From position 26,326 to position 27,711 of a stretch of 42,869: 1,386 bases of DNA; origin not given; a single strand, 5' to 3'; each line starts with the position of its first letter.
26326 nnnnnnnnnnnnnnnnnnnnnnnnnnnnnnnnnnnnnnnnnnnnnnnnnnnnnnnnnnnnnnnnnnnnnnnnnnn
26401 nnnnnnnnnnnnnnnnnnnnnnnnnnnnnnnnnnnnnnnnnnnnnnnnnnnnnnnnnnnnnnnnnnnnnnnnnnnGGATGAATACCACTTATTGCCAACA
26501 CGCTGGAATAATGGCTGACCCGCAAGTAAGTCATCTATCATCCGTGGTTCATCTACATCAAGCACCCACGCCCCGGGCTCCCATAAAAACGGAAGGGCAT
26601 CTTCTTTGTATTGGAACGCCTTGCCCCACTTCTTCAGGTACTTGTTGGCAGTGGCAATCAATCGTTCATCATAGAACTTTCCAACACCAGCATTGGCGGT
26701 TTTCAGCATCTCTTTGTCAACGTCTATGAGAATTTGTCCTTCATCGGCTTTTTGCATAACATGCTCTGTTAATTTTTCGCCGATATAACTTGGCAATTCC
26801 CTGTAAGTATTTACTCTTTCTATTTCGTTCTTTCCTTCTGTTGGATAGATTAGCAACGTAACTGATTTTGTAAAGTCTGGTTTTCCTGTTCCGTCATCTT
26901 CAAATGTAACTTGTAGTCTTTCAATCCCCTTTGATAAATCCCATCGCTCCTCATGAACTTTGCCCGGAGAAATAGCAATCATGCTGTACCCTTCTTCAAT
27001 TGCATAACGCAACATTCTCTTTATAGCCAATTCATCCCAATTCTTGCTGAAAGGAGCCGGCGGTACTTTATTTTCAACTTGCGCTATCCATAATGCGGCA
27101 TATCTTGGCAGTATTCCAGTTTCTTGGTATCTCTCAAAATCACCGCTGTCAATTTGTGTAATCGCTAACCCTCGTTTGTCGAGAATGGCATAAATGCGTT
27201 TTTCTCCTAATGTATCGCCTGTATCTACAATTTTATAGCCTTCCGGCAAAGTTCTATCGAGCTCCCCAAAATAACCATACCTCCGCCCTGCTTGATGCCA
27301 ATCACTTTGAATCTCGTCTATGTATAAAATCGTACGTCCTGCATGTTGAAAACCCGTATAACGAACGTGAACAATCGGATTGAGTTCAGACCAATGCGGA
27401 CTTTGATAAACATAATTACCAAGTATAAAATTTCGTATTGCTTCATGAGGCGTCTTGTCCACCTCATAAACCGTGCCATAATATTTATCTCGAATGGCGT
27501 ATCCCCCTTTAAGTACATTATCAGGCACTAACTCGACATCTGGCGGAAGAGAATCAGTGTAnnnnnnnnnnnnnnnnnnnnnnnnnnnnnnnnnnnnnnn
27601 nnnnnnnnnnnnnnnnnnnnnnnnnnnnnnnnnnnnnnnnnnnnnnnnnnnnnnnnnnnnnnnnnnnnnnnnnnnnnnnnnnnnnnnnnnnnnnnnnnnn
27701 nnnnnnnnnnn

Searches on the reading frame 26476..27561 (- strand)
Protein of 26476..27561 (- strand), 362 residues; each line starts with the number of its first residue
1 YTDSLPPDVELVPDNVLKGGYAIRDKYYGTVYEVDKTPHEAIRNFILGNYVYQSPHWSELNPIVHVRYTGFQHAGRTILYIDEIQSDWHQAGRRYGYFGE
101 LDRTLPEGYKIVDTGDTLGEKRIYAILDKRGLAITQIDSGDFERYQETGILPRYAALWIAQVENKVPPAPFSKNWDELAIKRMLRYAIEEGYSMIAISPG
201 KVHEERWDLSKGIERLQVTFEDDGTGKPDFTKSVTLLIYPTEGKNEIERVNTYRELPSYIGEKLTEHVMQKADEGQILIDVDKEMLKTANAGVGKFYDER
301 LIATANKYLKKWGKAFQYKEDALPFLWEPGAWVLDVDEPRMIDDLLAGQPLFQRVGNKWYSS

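Call 60: predict_structure(alignment_id=A3)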
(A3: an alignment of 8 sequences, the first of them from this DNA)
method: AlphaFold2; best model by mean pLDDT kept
length: 362 residues; sequences in the alignment: 8
mean_pLDDT: 65.5   pTM: 0.60
mean pLDDT of the five models: 65.5, 64.4, 63.3, 61.9, 57.7
residues with pLDDT >= 90: 62; 70-90: 126; 50-70: 42; < 50: 132
segments of 3 or more residues with pLDDT < 50: 1-52, 58-60, 98-151, 153-164, 353-355, 357-362
pLDDT, mean of each block of 10 residues (from residue 1): 33 30 31 36 40 49 77 89 79 56 34 35 39 41 43 43 52 78 88 93 80 86 84 81 78 70 84 91 76 85 94 94 79 94 78 43 36
secondary structure, 60 per line:
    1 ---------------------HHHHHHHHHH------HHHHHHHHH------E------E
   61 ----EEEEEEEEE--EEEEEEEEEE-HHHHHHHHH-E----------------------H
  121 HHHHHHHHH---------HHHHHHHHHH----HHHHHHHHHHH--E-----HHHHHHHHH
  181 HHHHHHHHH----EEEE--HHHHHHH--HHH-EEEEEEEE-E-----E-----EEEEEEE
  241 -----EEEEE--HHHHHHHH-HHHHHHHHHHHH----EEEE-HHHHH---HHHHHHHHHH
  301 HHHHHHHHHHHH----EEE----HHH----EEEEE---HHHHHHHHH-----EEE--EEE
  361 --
elements in order: H22-31 H38-46 E65-73 E76-85 H87-95 H120-129 H139-148 H153-163 H172-189 E194-197 H200-206 E213-220 E234-240 E246-250 H253-260 H262-273 E278-281 H283-287 H291-312 E317-319 E331-335 H339-347 E353-355 E358-360

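Call 62: fold_search(model_id=the predicted structure, library=pdb)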
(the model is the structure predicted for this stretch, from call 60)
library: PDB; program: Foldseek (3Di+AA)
matches with E <= 10: 424; with E <= 0.001: 0
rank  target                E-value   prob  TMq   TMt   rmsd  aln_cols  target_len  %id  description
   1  5lhy_1                2.0e-01  0.51  0.09  0.37   9.9        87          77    9  PB3 Domain of Human PLK4 (apo) (released 2017-03-01)
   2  6x88_B                2.3e-01  0.09  0.09  0.09  16.8       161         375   12  PDE6 chicken GAF domain (released 2020-11-04)
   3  3n7z_C                2.4e-01  0.08  0.13  0.12  19.2       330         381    8  Crystal structure of acetyltransferase from Bacillus anthracis (released 2010-06-16)
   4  8tdi_B                2.4e-01  0.02  0.07  0.07  25.0       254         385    9  Structure of P2B11 Glucuronide-3-dehydrogenase (released 2024-06-12)
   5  5yk2                  2.9e-01  0.04  0.09  0.08  24.8       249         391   12  The complex structure of Rv3197-erythromycin from Mycobacterium tuberculosis (released 2018-02-07)
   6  5yk0                  3.6e-01  0.04  0.09  0.08  24.3       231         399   11  The complex structure of Rv3197-ADP from Mycobacterium tuberculosis (released 2018-02-07)
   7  3ec7_A                3.8e-01  0.12  0.10  0.11  18.4       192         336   10  Crystal Structure of Putative Dehydrogenase from Salmonella typhimurium LT2 (released 2008-09-23)
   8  1qsm_D                3.8e-01  0.10  0.08  0.17  21.8       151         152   15  Histone Acetyltransferase HPA2 from Saccharomyces Cerevisiae in Complex with Acetyl Coenzyme A (released 1999-12-22)
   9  5yk1                  3.8e-01  0.04  0.09  0.08  24.8       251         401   11  The complex structure of Rv3197-AMPPNP from Mycobacterium tuberculosis (released 2018-02-07)
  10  1mby_A                4.3e-01  0.47  0.11  0.43  10.0        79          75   13  Murine Sak Polo Domain (released 2002-10-30)
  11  3dty_D                4.5e-01  0.14  0.10  0.10  17.6       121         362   13  Crystal structure of an Oxidoreductase from Pseudomonas syringae (released 2008-08-05)
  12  7d5m                  5.0e-01  0.12  0.10  0.09  19.5       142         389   11  Crystal structure of inositol dehydrogenase homolog complexed with NAD+ from Azotobacter vinelandii (released 2021-09-29)
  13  3n7z_D                5.0e-01  0.05  0.13  0.12  18.8       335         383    8  Crystal structure of acetyltransferase from Bacillus anthracis (released 2010-06-16)
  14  6wf3_A                5.7e-01  0.06  0.07  0.15  21.1       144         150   12  Crystal structure of human Naa50 in complex with a cofactor derived inhibitor (compound 1) (released 2020-07-01)
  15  1f0c_A                6.0e-01  0.13  0.08  0.10  12.7        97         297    9  STRUCTURE OF THE VIRAL SERPIN CRMA (released 2000-09-06)
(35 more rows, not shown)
